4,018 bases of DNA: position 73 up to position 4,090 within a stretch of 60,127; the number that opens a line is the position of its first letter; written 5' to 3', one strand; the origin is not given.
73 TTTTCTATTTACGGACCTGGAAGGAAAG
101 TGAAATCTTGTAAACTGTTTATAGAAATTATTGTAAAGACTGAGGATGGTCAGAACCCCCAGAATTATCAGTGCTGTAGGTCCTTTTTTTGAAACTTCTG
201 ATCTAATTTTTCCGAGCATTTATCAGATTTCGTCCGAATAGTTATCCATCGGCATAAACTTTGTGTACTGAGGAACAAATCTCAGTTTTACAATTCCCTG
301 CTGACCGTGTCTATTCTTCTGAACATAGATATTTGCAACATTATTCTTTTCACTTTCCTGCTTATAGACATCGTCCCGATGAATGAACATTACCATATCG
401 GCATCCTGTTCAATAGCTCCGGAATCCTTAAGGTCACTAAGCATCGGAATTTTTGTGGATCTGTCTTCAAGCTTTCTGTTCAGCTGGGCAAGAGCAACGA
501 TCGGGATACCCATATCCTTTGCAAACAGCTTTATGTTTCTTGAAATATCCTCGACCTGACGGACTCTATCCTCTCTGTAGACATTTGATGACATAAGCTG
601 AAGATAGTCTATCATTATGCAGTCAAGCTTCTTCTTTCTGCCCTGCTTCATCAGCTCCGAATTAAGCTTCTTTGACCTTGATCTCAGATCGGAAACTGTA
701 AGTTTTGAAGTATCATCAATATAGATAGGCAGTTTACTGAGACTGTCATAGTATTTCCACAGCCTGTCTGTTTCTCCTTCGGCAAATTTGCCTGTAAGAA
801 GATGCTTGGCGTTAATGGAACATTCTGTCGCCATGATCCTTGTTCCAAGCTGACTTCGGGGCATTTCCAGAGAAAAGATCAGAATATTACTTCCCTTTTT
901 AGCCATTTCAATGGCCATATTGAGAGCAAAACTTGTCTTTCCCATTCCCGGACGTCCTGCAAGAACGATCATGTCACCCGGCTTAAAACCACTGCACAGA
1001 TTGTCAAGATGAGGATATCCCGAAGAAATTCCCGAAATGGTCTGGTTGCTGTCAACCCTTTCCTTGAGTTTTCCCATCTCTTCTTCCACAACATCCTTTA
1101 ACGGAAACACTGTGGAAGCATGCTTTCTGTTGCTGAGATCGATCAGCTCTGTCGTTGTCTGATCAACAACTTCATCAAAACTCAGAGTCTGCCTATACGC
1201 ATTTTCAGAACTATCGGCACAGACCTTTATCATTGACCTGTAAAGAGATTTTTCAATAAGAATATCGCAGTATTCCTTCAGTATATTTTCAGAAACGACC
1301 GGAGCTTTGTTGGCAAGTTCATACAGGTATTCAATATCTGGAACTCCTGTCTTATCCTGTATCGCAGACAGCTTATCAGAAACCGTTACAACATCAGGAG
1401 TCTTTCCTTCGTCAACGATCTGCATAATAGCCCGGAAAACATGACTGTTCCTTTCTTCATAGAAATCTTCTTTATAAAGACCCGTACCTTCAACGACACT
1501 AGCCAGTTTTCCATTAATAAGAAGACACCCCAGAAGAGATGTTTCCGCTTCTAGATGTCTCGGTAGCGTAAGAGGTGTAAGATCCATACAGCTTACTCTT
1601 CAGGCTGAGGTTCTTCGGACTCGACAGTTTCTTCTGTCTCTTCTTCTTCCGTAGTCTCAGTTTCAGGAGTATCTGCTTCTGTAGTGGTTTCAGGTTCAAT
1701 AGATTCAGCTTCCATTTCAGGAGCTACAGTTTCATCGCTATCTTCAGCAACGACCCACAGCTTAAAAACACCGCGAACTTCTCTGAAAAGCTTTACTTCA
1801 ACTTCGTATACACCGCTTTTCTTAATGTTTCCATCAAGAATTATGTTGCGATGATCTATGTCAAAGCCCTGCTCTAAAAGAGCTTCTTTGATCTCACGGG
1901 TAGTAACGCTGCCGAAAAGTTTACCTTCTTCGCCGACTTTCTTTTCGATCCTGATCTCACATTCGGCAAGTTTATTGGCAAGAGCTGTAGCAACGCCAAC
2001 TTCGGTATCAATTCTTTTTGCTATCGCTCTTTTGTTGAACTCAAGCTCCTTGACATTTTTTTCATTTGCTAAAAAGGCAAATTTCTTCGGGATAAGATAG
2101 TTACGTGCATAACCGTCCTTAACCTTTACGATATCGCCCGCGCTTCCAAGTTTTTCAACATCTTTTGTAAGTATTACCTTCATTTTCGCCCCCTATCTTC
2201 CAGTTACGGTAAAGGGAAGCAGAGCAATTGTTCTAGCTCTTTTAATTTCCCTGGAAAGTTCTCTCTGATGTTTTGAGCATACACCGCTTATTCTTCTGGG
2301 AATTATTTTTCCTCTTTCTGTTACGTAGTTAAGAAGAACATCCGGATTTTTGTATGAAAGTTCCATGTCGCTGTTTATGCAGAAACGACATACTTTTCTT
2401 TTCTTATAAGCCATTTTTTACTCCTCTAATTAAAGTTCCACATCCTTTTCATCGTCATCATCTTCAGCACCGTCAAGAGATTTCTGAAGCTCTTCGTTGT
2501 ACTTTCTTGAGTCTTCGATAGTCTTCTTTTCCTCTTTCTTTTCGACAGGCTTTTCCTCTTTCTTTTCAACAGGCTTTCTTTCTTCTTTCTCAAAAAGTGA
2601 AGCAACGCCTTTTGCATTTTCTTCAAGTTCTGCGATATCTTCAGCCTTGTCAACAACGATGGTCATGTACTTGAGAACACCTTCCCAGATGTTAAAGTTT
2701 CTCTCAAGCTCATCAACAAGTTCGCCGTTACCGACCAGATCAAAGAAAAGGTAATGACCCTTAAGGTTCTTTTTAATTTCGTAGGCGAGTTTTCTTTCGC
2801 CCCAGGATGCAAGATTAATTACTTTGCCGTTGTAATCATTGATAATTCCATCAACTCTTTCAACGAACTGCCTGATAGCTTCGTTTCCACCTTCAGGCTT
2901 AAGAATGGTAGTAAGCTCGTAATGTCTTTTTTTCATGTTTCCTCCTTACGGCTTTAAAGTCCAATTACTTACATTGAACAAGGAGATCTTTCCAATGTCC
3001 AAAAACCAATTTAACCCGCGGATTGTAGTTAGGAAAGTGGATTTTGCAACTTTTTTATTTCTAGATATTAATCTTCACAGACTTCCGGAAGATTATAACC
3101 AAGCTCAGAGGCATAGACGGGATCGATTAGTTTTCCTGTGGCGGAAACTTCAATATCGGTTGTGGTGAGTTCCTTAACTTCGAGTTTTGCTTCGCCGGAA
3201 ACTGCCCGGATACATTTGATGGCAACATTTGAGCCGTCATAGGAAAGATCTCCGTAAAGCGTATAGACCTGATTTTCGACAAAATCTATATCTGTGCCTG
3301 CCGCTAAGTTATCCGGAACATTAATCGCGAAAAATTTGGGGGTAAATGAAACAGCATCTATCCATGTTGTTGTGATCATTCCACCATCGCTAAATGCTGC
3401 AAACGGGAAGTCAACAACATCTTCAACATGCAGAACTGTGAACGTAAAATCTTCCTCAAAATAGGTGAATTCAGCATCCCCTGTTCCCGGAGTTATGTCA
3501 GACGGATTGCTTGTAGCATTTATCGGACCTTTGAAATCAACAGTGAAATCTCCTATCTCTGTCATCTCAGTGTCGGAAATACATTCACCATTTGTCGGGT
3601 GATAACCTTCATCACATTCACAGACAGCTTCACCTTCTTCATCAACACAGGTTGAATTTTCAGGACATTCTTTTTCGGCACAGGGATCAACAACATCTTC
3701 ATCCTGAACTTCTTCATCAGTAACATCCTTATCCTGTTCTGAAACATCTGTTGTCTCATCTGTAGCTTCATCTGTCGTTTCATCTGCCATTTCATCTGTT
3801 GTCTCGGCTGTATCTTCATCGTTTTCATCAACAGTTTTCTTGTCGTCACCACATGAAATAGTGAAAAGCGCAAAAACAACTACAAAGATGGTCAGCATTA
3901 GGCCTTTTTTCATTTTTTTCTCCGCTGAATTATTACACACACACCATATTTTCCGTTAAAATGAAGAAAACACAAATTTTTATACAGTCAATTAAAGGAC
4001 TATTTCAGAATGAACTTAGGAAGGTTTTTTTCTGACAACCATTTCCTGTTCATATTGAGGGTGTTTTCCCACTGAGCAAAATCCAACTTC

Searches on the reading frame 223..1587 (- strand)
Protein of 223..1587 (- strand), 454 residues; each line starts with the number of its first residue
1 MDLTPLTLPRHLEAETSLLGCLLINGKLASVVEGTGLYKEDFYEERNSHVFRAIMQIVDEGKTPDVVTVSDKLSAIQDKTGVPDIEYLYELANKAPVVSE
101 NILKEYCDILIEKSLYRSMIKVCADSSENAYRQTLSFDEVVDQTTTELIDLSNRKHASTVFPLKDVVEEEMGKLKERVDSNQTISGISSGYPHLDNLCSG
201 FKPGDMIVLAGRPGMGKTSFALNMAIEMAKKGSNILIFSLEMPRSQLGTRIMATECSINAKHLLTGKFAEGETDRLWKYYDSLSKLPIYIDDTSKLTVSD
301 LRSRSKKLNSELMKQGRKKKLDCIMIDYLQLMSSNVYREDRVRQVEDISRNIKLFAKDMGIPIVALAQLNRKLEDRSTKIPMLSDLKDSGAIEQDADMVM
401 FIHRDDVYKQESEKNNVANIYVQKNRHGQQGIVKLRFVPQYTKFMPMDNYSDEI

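Call 27: search_protein_families(library=pfam, proteins=[window:223-1587:-], max_evalue=0.001)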
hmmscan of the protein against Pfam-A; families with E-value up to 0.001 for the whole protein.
window:223-1587:- (454 aa): 5 families
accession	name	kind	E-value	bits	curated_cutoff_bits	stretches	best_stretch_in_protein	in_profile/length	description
PF03796.21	DnaB_C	-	1.9e-91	306.4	27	1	186-444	1-253/255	DnaB-like helicase C terminal domain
PF00772.26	DnaB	-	7.5e-19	68.1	23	1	8-110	2-101/103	DnaB-like helicase N terminal domain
PF13481.12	AAA_25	-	1.1e-09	38.7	27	1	183-368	11-189/195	AAA domain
PF06745.19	ATPase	-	1.4e-08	34.9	26.6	1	188-344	2-142/231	KaiC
PF13479.12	AAA_24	-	0.00089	19.6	27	0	206-242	4-32/195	AAA domain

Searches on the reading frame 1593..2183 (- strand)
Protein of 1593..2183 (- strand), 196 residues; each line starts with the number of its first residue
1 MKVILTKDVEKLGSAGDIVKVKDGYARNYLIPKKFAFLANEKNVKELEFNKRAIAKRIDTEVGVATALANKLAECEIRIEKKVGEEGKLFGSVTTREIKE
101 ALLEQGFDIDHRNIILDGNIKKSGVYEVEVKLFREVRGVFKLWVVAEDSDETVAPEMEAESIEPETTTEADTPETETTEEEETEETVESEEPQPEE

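Call 27: search_protein_families(library=pfam, proteins=[window:1593-2183:-], max_evalue=0.001)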
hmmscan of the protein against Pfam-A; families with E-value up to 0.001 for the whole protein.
window:1593-2183:- (196 aa): 2 families
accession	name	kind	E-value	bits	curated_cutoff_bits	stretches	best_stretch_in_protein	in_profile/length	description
PF03948.19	Ribosomal_L9_C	-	1.9e-25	89.5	23.2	1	65-146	3-86/86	Ribosomal protein L9, C-terminal domain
PF01281.25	Ribosomal_L9_N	-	7.8e-25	86.6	20.7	1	1-47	1-47/47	Ribosomal protein L9, N-terminal domain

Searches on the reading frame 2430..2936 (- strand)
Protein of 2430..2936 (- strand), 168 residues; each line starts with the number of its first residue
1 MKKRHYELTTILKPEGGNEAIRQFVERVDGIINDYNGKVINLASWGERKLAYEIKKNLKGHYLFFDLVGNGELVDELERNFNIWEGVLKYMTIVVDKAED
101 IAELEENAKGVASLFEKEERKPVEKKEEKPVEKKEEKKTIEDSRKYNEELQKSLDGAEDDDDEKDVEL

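Call 27: search_protein_families(library=pfam, proteins=[window:2430-2936:-], max_evalue=0.001)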
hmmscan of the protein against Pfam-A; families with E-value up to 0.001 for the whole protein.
window:2430-2936:- (168 aa): 1 family
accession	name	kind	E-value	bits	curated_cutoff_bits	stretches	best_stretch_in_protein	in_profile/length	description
PF01250.22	Ribosomal_S6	-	1.2e-25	89.9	27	1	5-93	1-89/90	Ribosomal protein S6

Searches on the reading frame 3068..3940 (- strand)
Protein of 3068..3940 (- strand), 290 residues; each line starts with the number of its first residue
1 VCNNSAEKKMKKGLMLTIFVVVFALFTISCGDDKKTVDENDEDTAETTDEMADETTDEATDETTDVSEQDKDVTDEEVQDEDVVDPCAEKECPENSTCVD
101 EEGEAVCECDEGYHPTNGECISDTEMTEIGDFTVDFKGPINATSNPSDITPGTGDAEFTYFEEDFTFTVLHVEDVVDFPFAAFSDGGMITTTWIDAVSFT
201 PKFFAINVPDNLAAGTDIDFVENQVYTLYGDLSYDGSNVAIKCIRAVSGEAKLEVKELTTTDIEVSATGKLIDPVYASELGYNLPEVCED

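Call 27: search_protein_families(library=pfam, proteins=[window:3068-3940:-], max_evalue=0.001)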
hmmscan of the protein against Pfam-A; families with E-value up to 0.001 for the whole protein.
window:3068-3940:- (290 aa): 3 families
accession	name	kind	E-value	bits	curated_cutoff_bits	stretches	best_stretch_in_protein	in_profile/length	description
PF25478.1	EGF_Mua-3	-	1.5e-05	25.3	27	1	92-113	7-29/48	Transmembrane cell adhesion receptor mua-3-like, EGF-like domain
PF12946.13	EGF_MSP1_1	-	0.00043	20.7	27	1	87-121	2-37/37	MSP1 EGF domain 1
PF06247.17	Plasmod_Pvs28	-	0.00071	20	26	0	86-121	1-41/41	Pvs28 EGF domain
